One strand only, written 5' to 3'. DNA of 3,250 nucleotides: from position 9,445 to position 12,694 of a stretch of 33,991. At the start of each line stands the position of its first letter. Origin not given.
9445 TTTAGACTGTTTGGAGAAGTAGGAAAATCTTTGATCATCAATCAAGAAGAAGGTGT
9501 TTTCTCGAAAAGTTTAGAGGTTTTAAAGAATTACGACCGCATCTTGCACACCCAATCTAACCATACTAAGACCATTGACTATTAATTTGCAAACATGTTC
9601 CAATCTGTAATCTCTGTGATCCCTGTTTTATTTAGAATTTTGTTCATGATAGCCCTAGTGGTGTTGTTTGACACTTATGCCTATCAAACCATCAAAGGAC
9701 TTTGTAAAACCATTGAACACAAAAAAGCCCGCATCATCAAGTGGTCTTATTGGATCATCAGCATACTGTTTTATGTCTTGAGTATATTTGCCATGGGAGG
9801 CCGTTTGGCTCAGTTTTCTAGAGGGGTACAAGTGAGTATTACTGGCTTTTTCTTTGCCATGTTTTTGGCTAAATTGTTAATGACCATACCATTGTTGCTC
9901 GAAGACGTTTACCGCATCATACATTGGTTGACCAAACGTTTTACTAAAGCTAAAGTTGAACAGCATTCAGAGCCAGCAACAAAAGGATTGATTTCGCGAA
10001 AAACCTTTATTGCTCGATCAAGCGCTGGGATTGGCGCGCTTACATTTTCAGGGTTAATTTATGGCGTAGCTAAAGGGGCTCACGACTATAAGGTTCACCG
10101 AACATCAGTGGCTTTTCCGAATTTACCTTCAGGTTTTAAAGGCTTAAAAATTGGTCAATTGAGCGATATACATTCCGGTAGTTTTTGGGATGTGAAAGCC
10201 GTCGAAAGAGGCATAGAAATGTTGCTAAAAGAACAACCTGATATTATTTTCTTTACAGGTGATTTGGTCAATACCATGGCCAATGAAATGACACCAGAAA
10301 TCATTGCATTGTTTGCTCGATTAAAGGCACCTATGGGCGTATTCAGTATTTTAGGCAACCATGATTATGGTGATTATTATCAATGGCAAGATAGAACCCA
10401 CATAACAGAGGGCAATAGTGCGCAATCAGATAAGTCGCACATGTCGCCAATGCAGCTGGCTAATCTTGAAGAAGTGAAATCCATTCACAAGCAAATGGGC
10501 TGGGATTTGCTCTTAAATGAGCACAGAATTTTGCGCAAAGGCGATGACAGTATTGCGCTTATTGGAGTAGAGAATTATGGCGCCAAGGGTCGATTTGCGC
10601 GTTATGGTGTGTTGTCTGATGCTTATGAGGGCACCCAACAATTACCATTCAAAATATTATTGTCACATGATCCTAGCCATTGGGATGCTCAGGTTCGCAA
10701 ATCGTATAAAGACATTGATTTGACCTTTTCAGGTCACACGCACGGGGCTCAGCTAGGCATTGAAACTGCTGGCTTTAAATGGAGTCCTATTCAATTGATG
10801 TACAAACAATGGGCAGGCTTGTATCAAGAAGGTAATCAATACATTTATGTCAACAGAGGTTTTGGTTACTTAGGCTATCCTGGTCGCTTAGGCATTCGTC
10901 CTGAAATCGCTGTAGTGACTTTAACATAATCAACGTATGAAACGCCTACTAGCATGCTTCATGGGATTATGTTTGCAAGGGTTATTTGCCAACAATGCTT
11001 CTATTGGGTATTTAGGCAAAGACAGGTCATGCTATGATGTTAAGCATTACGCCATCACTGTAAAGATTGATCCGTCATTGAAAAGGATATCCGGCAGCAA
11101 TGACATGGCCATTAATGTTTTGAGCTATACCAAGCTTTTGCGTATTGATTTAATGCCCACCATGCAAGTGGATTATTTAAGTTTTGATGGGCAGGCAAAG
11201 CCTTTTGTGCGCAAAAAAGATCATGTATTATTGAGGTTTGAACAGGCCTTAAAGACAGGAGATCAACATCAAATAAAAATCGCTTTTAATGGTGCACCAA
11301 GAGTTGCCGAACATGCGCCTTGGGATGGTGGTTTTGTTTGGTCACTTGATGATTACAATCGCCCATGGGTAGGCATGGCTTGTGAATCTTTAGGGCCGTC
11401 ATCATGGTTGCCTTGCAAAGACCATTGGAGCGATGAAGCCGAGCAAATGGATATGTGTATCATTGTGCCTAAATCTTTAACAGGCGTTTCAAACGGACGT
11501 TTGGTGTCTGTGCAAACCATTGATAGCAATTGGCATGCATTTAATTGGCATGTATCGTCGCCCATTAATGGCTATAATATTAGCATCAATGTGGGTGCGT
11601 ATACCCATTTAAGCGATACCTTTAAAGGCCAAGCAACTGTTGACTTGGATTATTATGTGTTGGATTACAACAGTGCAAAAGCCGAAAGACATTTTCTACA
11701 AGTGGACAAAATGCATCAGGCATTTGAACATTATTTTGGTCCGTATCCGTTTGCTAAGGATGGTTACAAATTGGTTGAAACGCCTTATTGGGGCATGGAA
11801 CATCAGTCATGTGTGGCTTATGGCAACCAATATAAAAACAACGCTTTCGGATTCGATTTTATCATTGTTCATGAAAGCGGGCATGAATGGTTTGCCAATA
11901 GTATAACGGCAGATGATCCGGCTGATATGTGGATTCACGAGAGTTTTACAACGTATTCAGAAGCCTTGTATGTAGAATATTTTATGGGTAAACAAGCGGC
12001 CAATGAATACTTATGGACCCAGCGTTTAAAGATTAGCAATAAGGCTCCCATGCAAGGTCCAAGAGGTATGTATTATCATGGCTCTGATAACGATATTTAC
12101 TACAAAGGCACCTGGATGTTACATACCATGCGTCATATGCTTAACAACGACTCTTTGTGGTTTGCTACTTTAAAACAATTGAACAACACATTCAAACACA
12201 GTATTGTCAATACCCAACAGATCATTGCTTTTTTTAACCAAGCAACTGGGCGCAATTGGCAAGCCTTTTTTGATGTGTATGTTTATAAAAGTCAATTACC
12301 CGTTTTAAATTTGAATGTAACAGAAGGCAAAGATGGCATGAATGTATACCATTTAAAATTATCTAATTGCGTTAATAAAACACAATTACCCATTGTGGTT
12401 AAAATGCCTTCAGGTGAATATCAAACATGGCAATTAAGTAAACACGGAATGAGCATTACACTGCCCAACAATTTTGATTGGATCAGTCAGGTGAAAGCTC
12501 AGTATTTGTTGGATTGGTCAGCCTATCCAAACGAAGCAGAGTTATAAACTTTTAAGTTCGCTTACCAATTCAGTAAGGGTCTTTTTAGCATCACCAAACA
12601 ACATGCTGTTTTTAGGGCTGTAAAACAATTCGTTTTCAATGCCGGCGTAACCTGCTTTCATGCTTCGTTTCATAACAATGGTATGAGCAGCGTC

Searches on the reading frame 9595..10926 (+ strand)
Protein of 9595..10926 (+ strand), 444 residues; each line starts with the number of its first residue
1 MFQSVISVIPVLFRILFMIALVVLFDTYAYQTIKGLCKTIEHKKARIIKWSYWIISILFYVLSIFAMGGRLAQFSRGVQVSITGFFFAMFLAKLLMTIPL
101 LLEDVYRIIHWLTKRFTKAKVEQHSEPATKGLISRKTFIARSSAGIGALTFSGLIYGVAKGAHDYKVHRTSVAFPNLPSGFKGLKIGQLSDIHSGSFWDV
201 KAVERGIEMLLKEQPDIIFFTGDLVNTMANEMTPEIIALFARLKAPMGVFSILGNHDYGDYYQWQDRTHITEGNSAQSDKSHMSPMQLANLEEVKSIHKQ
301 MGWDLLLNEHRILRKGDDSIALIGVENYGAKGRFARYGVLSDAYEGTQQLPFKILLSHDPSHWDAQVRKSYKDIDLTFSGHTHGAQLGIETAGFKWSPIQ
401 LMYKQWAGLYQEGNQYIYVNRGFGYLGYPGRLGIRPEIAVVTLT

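Call 12: search_protein_families(library=pfam, proteins=[window:9595-10926:+], max_evalue=0.00001)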
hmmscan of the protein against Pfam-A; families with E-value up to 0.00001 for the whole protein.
window:9595-10926:+ (444 aa): 2 families
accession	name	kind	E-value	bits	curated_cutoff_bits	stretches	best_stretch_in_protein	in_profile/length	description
PF00149.33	Metallophos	-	2.1e-17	64.6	21.5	1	184-384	1-190/191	Calcineurin-like phosphoesterase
PF12850.12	Metallophos_2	-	7.5e-07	29.7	27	0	184-386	1-120/154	Calcineurin-like phosphoesterase superfamily domain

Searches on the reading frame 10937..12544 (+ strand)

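Call 12: search_protein_families(library=pfam, proteins=[window:10937-12544:+], max_evalue=0.00001)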
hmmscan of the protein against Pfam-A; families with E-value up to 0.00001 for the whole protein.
window:10937-12544:+ (536 aa): 2 families
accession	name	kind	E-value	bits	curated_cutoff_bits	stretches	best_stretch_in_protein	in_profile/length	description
PF01433.26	Peptidase_M1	-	1.8e-11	44.5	27.7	1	306-448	67-218/218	Peptidase family M1 domain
PF17900.6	Peptidase_M1_N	-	2.1e-08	34.9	25.8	1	36-213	3-185/186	Peptidase M1 N-terminal domain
